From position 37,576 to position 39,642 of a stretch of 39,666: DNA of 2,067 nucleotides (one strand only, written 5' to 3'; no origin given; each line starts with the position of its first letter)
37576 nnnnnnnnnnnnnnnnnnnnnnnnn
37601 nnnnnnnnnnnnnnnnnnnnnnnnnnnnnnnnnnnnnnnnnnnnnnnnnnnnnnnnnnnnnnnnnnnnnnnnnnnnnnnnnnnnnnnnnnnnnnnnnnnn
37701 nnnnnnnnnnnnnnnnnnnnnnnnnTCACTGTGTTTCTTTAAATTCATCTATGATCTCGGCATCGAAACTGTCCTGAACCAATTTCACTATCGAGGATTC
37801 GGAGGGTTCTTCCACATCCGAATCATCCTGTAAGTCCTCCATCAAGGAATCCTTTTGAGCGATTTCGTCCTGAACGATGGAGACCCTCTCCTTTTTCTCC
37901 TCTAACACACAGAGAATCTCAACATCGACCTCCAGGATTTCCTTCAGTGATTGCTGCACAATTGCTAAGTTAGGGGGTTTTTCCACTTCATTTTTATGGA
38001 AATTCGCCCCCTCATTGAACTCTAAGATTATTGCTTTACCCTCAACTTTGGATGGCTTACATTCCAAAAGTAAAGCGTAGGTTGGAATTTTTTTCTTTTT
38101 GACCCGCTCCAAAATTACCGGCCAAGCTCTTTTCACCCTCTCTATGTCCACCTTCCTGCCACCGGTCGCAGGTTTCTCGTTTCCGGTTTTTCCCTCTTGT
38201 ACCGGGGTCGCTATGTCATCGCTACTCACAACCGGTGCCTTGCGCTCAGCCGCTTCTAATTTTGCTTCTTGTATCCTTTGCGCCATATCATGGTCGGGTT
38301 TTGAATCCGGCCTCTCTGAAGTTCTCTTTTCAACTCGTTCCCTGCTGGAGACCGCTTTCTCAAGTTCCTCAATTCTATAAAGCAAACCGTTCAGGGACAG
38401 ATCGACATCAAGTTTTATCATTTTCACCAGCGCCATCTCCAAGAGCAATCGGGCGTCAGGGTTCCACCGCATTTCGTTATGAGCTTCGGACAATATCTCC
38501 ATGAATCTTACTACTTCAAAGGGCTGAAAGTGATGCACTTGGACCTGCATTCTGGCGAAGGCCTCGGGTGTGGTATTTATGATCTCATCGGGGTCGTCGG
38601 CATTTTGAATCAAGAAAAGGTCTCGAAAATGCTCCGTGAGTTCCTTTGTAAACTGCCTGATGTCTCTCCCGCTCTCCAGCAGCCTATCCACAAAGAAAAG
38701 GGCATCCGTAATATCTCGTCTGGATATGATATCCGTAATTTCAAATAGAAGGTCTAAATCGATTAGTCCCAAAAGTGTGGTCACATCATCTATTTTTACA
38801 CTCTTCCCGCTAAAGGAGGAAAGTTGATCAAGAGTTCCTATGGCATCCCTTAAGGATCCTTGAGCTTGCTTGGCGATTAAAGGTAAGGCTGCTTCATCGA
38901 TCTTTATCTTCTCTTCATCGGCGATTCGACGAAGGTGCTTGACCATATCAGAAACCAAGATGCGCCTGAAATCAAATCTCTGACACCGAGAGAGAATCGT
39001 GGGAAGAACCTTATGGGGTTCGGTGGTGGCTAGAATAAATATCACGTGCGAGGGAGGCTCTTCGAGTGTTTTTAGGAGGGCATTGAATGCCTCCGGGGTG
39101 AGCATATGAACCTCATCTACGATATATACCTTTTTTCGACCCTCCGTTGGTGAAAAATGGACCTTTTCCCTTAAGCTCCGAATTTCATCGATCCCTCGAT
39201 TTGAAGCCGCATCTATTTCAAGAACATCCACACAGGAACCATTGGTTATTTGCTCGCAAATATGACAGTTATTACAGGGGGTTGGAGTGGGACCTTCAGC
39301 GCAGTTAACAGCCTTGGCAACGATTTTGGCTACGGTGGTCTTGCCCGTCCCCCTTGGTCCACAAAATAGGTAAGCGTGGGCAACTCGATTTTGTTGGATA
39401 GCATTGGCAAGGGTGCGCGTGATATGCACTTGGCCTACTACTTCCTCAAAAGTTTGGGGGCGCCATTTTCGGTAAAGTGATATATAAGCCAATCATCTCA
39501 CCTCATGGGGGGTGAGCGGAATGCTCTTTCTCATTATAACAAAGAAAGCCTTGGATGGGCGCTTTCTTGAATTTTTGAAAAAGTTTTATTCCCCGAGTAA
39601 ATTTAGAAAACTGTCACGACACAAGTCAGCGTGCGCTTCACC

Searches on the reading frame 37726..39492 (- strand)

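Call 35: search_protein_families(library=pfam, proteins=[window:37726-39492:-], max_evalue=0.00001)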
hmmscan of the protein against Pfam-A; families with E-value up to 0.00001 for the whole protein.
window:37726-39492:- (588 aa): 9 families
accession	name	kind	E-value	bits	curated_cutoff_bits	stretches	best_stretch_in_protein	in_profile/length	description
PF13177.12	DNA_pol3_delta2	-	1.5e-50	171.8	27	1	21-177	2-159/161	DNA polymerase III, delta subunit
PF12169.13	DNA_pol3_gamma3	-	7.7e-16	58.6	24.4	1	234-360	3-129/143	DNA polymerase III subunits gamma and tau domain III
PF20964.2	DnaX_C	-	3.4e-15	56.4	26.2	1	448-538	7-95/113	DNA polymerase III subunit tau, C-terminal domain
PF00004.35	AAA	-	9.5e-15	55.6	21.2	1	42-174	2-124/131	ATPase family associated with various cellular activities (AAA)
PF22608.2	DNAX_ATPase_lid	-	1.8e-11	44.1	27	1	184-224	3-43/49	DNA polymerase III clamp loader subunit, ATPase lid domain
PF05496.18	RuvB_N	-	5.5e-08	33.2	27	1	11-94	2-91/159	Holliday junction DNA helicase RuvB P-loop domain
PF13401.12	AAA_22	-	2.1e-07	31.8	27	1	41-157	8-123/130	AAA domain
PF06068.19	TIP49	-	7e-07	29.2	23.8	0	122-156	277-310/347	TIP49 P-loop domain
PF07728.20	AAA_5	-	2.7e-06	27.9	22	0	42-146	3-93/139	AAA domain (dynein-related subfamily)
